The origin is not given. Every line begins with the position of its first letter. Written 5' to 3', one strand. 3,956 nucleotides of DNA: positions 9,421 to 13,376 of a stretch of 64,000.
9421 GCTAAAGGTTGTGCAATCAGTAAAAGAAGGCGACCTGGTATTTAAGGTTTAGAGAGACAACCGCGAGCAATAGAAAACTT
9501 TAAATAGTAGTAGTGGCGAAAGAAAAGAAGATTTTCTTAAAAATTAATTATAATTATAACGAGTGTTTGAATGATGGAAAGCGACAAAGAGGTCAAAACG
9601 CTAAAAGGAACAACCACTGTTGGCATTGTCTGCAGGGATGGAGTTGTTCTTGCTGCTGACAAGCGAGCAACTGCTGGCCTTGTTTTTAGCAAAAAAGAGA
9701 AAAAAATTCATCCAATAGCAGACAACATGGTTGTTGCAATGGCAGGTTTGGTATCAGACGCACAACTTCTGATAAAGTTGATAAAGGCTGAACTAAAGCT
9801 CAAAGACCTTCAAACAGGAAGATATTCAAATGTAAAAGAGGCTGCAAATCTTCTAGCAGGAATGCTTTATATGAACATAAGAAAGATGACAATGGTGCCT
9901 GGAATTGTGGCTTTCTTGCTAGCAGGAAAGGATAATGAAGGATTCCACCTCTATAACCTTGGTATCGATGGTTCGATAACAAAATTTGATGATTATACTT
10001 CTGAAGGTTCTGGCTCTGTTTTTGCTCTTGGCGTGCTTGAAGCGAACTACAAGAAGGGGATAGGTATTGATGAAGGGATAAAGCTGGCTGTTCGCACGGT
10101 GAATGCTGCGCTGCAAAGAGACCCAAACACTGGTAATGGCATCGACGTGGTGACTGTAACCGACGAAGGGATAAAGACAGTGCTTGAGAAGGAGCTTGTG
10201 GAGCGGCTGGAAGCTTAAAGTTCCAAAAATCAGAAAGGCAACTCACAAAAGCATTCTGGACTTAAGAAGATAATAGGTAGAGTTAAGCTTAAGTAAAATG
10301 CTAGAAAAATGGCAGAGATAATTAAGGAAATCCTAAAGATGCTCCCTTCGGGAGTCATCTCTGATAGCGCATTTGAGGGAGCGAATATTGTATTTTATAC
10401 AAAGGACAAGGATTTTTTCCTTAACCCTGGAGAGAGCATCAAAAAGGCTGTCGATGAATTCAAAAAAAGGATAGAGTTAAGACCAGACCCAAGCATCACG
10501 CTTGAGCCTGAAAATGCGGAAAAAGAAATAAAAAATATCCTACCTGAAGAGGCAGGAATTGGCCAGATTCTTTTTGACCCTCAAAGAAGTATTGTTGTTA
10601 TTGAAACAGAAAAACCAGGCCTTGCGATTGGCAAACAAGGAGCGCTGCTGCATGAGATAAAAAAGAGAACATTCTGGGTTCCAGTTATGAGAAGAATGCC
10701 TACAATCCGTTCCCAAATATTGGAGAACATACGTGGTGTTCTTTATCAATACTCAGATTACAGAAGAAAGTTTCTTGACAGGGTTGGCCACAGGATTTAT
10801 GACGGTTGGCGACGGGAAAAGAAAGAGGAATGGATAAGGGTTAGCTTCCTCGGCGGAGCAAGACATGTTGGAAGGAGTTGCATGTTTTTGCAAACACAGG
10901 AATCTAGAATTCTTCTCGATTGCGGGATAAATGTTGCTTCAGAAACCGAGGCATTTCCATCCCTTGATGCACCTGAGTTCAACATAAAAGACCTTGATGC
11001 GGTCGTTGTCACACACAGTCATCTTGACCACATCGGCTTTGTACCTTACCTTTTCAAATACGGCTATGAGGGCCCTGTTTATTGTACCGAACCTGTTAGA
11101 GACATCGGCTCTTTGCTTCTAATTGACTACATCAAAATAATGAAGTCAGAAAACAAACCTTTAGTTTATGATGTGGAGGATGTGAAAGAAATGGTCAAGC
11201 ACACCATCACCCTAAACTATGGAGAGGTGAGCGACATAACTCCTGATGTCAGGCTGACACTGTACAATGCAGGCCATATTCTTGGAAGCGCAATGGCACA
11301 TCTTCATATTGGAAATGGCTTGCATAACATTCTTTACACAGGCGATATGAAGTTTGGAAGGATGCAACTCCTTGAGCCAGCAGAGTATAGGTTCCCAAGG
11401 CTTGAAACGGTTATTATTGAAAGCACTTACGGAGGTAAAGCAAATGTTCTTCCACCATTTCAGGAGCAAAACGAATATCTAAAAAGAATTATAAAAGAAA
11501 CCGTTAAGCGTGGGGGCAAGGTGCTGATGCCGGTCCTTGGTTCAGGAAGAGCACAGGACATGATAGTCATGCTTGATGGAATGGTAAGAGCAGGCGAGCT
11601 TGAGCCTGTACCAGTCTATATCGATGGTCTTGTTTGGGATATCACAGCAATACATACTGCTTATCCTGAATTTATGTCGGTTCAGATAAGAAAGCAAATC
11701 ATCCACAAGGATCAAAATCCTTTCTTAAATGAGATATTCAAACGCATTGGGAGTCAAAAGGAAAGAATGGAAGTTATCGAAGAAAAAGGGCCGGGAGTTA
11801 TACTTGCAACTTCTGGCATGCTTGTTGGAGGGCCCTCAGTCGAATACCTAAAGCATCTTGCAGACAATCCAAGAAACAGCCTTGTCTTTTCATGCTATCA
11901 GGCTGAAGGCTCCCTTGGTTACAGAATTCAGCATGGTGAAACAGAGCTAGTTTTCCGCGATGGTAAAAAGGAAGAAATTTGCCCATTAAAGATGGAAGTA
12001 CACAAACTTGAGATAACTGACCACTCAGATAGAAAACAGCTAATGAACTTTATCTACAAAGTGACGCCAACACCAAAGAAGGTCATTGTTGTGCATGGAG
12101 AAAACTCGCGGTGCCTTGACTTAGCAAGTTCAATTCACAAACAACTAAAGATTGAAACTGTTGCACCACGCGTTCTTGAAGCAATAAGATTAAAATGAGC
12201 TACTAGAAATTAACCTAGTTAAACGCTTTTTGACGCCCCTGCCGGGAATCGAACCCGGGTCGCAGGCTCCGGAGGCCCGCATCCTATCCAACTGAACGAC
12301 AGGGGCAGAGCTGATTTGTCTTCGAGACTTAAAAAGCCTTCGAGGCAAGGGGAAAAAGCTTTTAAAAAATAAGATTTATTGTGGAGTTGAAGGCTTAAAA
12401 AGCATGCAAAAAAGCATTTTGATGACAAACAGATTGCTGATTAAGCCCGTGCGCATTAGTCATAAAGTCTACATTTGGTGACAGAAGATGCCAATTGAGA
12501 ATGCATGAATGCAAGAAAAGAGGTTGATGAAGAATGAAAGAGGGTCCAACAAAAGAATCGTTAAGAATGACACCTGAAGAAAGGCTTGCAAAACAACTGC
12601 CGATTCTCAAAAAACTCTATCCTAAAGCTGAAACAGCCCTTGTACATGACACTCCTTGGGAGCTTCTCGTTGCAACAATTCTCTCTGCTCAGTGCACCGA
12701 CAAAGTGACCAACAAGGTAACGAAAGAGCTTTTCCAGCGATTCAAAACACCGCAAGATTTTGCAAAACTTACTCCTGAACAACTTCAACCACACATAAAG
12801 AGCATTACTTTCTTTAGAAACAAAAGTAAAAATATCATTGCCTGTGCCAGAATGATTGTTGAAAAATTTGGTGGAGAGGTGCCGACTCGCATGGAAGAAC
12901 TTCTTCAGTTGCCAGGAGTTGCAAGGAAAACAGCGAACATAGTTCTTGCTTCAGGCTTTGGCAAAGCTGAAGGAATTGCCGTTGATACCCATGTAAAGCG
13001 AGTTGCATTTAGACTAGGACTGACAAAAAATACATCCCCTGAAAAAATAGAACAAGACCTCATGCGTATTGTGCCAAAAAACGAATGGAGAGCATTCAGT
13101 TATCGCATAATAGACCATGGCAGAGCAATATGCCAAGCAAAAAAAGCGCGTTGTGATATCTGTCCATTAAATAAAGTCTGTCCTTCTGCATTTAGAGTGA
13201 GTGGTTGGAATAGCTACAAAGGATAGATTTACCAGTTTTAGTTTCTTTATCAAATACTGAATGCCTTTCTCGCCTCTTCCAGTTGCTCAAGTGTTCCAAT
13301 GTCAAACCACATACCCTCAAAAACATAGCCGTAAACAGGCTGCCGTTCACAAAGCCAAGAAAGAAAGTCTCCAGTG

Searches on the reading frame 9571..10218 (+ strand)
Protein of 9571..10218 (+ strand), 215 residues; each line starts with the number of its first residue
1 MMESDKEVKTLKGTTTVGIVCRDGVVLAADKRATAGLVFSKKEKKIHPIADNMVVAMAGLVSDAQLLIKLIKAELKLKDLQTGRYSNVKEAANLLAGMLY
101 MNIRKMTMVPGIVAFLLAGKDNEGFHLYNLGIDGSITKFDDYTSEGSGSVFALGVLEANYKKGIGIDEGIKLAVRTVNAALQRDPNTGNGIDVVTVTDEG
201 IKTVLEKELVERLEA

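Call 88: search_protein_families(library=pfam, proteins=[window:9571-10218:+], max_evalue=0.0001)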
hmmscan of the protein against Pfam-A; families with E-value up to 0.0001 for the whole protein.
window:9571-10218:+ (215 aa): 1 family
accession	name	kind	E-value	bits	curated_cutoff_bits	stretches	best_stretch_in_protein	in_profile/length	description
PF00227.31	Proteasome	-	5.2e-48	163.6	22.4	1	12-196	3-189/189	Proteasome subunit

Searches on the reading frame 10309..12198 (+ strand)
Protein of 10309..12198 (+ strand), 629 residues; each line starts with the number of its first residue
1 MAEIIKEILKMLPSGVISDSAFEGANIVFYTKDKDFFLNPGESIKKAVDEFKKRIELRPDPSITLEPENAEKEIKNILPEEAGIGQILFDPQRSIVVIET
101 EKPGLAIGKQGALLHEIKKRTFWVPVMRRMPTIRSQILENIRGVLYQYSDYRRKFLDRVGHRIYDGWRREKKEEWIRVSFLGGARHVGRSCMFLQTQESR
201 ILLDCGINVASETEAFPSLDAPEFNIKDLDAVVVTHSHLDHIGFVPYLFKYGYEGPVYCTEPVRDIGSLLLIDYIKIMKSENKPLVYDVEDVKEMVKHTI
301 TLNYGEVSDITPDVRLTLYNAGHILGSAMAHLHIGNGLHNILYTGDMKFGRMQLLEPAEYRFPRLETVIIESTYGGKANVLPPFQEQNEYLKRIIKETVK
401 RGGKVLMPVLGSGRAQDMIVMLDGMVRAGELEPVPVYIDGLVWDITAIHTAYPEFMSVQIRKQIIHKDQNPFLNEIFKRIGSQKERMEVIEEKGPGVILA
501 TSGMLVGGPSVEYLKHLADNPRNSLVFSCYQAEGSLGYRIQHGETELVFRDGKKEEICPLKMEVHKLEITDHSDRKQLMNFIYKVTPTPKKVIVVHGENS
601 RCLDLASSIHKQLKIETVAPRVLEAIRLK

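Call 87: search_protein_families(library=pfam, proteins=[window:10309-12198:+], max_evalue=0.0001)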
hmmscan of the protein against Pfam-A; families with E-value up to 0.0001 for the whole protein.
window:10309-12198:+ (629 aa): 7 families
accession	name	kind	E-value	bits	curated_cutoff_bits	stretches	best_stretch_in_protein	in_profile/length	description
PF10996.14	Beta-Casp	-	8.7e-28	97.7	27.7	1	415-540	1-120/120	Beta-Casp domain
PF16661.11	Lactamase_B_6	-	1.3e-18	67.5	27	1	194-356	2-171/193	Metallo-beta-lactamase superfamily domain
PF00753.33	Lactamase_B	-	3.6e-16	60.1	22.7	1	188-358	5-161/196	Metallo-beta-lactamase superfamily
PF17214.9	KH_TffA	-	5.2e-16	58.8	22.6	1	2-63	5-67/68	Transcription termination factor FttA, KH domain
PF07521.17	RMMBL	-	4.7e-13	49.4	21.6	1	559-620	3-63/63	Zn-dependent metallo-hydrolase RNA specificity domain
PF12706.13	Lactamase_B_2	-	8.6e-10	39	27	1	200-353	2-149/200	Beta-lactamase superfamily domain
PF07650.23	KH_2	-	6.2e-07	29.6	22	1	73-119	5-52/78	KH domain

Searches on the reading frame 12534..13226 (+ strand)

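Call 88: search_protein_families(library=pfam, proteins=[window:12534-13226:+], max_evalue=0.0001)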
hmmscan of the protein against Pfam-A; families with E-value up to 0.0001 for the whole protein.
window:12534-13226:+ (230 aa): 2 families
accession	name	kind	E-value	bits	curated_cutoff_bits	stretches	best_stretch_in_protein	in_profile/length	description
PF00730.31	HhH-GPD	-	1.7e-28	99.5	26.2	1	46-182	1-108/108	HhH-GPD superfamily base excision DNA repair protein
PF00633.29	HHH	-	9.4e-06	25.7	24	1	111-139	1-29/30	Helix-hairpin-helix motif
